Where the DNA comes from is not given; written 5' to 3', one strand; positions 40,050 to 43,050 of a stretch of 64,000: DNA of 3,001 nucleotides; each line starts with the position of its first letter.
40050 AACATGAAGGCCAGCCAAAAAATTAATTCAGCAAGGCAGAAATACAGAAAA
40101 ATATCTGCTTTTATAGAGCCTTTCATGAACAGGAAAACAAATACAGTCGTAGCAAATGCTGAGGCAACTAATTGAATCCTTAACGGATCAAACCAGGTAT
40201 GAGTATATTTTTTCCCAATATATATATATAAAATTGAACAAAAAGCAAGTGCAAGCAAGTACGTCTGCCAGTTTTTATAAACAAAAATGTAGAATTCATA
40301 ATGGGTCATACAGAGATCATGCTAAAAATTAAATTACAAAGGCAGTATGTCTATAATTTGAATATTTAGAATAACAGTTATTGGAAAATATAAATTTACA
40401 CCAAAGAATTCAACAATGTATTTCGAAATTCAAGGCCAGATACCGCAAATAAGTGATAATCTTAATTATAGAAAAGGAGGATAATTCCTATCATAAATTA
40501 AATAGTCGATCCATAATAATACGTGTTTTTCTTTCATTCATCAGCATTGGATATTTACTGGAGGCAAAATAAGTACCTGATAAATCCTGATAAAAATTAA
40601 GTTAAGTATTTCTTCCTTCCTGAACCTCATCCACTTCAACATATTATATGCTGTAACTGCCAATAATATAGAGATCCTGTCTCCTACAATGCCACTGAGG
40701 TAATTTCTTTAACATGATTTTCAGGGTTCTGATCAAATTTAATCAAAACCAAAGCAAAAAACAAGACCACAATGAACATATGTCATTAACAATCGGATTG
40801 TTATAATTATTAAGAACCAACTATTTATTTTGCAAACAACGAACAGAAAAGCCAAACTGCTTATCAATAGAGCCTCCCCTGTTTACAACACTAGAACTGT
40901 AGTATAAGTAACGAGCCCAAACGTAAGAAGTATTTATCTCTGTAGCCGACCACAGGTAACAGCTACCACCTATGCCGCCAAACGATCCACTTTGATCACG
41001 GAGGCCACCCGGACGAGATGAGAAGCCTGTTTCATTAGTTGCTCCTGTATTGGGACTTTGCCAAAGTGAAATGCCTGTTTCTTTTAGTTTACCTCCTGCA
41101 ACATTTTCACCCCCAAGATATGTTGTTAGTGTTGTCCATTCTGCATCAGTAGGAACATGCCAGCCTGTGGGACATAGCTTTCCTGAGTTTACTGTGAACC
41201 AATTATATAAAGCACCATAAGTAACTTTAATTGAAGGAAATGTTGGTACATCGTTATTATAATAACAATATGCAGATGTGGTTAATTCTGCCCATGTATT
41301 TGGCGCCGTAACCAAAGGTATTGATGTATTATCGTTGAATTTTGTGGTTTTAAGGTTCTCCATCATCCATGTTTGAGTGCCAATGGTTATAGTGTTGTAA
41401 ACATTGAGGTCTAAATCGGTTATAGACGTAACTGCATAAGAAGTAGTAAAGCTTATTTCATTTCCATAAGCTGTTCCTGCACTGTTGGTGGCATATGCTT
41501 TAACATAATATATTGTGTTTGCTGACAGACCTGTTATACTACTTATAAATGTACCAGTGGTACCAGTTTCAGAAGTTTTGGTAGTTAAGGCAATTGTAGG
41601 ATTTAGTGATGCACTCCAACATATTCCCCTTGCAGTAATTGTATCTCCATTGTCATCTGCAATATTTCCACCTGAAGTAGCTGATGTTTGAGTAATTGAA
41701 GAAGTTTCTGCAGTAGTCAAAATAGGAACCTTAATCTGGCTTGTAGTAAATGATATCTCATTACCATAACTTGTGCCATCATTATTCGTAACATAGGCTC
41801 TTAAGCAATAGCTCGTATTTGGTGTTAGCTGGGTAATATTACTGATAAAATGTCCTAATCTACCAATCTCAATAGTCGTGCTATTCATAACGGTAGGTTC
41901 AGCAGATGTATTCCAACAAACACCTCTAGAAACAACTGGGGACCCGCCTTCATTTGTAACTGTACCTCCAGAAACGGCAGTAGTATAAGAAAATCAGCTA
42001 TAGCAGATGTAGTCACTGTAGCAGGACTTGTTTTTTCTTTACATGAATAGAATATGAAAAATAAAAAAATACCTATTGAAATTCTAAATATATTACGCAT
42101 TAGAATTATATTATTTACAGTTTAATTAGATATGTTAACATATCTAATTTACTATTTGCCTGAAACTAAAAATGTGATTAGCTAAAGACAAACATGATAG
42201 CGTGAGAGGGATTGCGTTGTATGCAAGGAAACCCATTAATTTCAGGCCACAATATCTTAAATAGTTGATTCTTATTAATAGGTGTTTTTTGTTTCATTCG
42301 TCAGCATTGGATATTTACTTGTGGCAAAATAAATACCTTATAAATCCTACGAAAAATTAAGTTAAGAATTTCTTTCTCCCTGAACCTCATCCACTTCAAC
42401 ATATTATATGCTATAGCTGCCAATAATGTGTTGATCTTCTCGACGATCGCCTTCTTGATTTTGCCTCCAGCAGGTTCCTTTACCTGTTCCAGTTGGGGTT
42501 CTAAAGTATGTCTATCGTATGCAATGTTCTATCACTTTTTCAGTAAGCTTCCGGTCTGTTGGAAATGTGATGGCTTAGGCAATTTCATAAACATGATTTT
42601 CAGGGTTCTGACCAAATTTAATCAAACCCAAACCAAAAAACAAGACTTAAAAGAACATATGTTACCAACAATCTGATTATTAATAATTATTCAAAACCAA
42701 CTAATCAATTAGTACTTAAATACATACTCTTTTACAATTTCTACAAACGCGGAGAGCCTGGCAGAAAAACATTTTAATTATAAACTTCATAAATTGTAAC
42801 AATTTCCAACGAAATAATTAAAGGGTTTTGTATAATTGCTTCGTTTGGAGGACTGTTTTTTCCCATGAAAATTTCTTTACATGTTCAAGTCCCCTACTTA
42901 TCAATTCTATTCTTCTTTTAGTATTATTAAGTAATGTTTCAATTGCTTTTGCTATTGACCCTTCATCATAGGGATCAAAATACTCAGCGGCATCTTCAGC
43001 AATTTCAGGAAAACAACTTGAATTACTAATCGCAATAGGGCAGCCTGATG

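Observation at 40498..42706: Two direct copies of a miniature IS5-like element bracket a lipoprotein gene inside the glycan region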

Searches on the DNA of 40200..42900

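Call 67: search_rna_families(source=window, start=40200, end=42900, threshold=evalue, max_evalue=0.1)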
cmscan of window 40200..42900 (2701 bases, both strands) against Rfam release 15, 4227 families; matches with E-value up to 0.1: 0.
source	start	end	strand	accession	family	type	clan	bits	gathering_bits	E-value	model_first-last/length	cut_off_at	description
